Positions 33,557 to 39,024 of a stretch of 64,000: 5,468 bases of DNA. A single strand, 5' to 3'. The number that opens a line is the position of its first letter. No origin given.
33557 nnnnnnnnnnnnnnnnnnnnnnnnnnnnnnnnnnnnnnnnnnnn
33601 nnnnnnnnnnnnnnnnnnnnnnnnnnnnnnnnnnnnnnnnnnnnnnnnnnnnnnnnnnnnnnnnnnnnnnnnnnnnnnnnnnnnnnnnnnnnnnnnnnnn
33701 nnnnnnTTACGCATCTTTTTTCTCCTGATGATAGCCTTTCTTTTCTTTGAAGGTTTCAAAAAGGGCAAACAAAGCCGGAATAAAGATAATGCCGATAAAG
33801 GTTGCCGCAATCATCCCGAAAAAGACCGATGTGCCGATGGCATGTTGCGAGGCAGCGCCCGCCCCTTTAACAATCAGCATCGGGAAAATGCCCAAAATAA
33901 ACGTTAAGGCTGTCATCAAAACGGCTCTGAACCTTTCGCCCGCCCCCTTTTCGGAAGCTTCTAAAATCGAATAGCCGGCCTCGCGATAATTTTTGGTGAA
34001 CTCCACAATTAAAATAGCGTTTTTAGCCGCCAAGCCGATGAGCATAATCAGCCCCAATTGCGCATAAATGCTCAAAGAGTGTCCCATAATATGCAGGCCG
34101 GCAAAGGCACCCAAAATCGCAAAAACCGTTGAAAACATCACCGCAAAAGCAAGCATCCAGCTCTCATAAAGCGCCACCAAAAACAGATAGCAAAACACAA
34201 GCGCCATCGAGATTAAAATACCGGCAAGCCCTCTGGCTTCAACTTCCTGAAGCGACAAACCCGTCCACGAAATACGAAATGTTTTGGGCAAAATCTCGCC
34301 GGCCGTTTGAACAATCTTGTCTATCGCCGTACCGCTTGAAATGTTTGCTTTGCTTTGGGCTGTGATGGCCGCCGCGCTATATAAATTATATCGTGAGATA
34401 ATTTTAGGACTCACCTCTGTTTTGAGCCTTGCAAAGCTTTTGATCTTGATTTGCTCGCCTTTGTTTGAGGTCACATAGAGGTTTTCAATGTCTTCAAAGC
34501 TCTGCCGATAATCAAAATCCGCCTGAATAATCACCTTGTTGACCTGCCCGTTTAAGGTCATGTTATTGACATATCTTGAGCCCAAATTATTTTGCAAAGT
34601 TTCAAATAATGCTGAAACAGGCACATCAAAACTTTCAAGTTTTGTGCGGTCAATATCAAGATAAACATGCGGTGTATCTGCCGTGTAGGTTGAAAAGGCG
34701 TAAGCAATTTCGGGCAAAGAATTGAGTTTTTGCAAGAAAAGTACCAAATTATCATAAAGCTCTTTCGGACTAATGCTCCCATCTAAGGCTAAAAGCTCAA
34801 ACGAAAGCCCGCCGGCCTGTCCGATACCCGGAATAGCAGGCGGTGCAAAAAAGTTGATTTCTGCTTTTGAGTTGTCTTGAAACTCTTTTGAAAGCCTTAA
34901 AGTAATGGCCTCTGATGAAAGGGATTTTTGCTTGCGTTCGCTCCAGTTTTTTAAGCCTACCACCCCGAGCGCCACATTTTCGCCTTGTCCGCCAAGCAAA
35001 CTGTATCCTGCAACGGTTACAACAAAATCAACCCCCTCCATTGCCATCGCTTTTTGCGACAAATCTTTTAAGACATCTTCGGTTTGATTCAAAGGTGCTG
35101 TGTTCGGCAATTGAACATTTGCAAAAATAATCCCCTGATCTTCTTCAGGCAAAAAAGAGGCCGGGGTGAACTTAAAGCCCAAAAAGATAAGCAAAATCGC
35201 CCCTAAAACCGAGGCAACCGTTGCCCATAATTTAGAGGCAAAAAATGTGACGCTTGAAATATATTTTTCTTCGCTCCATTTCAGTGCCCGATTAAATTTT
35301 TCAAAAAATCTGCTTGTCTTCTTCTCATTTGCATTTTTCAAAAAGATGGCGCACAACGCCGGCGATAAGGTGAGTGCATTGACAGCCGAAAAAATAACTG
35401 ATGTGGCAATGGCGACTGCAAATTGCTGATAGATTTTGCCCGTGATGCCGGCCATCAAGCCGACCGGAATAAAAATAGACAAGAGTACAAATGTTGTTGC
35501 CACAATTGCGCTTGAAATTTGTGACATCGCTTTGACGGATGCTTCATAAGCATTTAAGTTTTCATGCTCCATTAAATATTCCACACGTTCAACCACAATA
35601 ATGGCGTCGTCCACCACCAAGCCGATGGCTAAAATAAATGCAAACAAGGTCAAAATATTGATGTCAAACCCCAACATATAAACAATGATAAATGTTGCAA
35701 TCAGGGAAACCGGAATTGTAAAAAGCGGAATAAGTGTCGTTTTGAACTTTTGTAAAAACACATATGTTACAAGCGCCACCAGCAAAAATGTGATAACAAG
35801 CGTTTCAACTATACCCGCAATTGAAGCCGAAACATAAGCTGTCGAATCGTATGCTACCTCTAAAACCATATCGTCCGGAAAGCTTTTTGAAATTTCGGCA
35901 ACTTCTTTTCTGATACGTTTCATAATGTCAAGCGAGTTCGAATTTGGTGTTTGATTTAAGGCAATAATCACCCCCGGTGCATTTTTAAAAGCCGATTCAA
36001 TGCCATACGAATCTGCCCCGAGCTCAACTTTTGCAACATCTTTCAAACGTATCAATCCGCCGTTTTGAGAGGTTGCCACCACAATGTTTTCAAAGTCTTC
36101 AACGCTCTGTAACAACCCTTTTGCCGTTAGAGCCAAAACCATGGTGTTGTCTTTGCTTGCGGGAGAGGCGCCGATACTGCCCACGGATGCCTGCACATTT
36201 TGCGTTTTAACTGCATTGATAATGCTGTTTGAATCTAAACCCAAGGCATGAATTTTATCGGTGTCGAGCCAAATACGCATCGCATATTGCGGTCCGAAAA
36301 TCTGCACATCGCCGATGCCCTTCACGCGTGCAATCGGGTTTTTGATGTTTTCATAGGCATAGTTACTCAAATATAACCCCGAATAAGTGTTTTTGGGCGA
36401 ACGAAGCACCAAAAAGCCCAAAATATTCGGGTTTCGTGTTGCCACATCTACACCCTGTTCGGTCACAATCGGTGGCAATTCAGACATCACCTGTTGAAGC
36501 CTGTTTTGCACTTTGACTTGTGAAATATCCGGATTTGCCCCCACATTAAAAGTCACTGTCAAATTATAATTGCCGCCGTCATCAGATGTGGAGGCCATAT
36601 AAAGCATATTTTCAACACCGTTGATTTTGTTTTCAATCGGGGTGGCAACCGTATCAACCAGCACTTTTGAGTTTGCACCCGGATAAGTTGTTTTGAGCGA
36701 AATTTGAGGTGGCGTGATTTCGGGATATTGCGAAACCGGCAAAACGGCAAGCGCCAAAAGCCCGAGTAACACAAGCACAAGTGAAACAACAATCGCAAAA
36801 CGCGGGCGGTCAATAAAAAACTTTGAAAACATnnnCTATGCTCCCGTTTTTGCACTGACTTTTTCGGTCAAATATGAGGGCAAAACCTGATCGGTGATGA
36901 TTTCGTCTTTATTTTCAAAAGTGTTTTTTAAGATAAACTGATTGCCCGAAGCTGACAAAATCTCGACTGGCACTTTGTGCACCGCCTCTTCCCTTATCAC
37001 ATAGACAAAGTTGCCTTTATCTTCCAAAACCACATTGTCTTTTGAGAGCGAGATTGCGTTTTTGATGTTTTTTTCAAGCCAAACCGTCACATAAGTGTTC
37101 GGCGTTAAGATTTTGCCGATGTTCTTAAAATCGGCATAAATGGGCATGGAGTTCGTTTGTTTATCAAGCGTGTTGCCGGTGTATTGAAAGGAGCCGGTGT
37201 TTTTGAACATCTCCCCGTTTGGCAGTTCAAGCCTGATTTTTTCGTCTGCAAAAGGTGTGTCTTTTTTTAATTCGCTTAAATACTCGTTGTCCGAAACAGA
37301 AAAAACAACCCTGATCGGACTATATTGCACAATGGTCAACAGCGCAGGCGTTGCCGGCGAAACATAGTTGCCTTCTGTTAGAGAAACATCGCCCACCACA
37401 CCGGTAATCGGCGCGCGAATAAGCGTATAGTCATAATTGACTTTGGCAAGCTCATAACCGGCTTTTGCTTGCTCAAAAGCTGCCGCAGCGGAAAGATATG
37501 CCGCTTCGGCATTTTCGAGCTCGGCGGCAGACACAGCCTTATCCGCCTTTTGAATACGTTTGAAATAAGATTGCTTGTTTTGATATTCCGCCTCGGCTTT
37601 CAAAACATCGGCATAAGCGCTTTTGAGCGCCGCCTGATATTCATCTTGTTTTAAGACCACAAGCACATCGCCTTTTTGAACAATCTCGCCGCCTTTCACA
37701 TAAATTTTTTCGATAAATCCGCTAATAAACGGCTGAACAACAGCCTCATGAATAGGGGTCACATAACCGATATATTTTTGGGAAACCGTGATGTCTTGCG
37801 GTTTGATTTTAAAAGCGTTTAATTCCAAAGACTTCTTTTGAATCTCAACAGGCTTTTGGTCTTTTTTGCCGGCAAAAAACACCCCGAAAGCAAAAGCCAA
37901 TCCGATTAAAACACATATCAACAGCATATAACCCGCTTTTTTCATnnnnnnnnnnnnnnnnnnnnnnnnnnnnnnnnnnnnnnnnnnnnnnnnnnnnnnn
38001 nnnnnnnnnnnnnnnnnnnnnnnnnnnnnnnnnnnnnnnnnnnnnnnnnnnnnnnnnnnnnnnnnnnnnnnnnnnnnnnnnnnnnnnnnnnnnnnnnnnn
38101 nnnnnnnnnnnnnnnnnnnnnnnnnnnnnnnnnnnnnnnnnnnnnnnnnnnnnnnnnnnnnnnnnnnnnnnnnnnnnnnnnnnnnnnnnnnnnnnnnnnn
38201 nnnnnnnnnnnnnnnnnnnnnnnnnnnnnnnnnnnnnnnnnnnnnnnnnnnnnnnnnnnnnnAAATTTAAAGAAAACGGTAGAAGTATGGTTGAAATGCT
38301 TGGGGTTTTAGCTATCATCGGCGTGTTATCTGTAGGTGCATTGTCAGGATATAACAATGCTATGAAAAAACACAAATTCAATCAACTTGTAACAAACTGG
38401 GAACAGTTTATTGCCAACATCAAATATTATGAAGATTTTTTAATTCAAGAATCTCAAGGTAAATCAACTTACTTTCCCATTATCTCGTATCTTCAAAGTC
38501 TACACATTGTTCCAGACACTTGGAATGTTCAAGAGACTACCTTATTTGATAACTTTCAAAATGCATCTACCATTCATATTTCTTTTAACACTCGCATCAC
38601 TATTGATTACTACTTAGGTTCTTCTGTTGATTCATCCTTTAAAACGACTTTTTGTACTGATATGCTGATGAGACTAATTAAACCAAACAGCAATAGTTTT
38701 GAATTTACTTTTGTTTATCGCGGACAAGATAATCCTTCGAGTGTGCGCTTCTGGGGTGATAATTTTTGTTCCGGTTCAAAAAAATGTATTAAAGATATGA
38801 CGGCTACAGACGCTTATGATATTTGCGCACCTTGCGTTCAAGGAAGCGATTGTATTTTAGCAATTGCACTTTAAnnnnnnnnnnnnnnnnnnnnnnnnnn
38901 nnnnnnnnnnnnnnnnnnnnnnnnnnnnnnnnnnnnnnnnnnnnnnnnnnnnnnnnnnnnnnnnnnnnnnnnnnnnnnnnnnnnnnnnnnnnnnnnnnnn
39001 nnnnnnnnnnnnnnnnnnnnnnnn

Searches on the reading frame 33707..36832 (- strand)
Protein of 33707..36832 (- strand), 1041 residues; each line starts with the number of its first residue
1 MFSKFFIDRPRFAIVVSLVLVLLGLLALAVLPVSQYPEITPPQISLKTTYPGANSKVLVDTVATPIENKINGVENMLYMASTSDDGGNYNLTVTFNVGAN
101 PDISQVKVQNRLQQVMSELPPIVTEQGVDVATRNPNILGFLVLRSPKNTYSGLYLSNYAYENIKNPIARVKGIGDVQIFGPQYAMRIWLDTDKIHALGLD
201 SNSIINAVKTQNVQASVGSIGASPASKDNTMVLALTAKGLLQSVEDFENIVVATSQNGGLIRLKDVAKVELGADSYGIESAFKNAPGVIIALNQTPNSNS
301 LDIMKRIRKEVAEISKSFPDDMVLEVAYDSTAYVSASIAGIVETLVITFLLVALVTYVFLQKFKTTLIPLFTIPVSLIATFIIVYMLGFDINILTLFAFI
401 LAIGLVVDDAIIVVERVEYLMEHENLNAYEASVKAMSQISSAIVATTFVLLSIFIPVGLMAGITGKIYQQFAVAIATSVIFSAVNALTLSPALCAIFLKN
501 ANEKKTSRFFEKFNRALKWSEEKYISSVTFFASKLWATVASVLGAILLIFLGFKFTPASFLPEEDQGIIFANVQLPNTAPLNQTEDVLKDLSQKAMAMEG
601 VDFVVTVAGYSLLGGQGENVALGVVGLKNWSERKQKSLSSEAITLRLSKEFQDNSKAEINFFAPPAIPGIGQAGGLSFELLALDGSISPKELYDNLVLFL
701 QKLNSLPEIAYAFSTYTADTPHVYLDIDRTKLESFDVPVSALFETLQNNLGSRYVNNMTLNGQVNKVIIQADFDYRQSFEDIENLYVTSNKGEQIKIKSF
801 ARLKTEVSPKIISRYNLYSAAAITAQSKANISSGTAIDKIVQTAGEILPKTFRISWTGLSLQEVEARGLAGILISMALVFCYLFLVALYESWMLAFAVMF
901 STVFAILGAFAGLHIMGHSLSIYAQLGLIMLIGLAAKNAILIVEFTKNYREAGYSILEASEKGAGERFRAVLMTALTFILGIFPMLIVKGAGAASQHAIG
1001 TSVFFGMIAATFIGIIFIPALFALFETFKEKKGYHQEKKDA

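Call 66: search_protein_families(library=pfam, proteins=[window:33707-36832:-], max_evalue=0.00001)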
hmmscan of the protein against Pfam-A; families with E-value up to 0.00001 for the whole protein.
window:33707-36832:- (1041 aa): 2 families
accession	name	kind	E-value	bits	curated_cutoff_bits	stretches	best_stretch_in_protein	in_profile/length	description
PF00873.25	ACR_tran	-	1.3e-294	980.4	28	1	2-1025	1-1020/1021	AcrB/AcrD/AcrF family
PF03176.21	MMPL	-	5.8e-20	71.9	20.5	2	305-500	108-305/333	MMPL family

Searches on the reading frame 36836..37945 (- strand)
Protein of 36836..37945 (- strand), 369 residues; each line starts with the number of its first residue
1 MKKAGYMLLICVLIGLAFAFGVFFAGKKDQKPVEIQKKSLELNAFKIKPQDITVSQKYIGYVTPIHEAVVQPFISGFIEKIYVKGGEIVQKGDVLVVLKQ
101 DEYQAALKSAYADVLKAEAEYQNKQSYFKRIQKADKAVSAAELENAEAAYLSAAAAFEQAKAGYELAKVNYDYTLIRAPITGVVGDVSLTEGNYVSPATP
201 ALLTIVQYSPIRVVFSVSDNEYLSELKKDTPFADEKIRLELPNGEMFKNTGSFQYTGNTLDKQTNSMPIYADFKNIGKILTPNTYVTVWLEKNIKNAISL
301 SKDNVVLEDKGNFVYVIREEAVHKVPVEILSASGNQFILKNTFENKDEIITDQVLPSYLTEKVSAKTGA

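Call 66: search_protein_families(library=pfam, proteins=[window:36836-37945:-], max_evalue=0.00001)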
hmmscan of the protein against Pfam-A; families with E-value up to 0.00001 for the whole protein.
window:36836-37945:- (369 aa): 2 families
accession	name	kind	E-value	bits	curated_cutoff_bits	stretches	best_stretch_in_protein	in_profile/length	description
PF16576.10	HlyD_D23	-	6.1e-16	58.8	30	1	68-286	20-214/214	Barrel-sandwich domain of CusB or HlyD membrane-fusion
PF13437.12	HlyD_3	-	3.3e-11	44.3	22.2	1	176-276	2-96/106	HlyD family secretion protein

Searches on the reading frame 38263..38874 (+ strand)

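Call 9: search_protein_families(library=pfam, proteins=[window:38263-38874:+], max_evalue=0.01)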
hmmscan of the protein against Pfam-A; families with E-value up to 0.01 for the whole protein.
window:38263-38874:+ (203 aa): 1 family
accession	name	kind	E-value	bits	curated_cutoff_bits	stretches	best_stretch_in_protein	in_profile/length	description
PF07963.17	N_methyl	-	0.006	16.5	21.2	1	6-27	6-27/27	Prokaryotic N-terminal methylation motif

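Call 77: search_protein_families(library=ncbifam, proteins=[window:38263-38874:+], max_evalue=0.1)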
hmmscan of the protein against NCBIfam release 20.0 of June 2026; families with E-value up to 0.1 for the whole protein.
window:38263-38874:+ (203 aa): 3 families
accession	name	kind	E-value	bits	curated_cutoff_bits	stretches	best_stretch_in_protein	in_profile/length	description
NF007800.0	PRK10506.1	equivalog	0.022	14.6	158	1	3-54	7-58/163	prepilin peptidase-dependent protein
TIGR01708.2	typeII_sec_gspH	equivalog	0.047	13.7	80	1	5-63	2-57/169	type II secretion system minor pseudopilin GspH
NF007862.0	PRK10574.1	equivalog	0.061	13.4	138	0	3-43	3-43/145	prepilin peptidase-dependent pilin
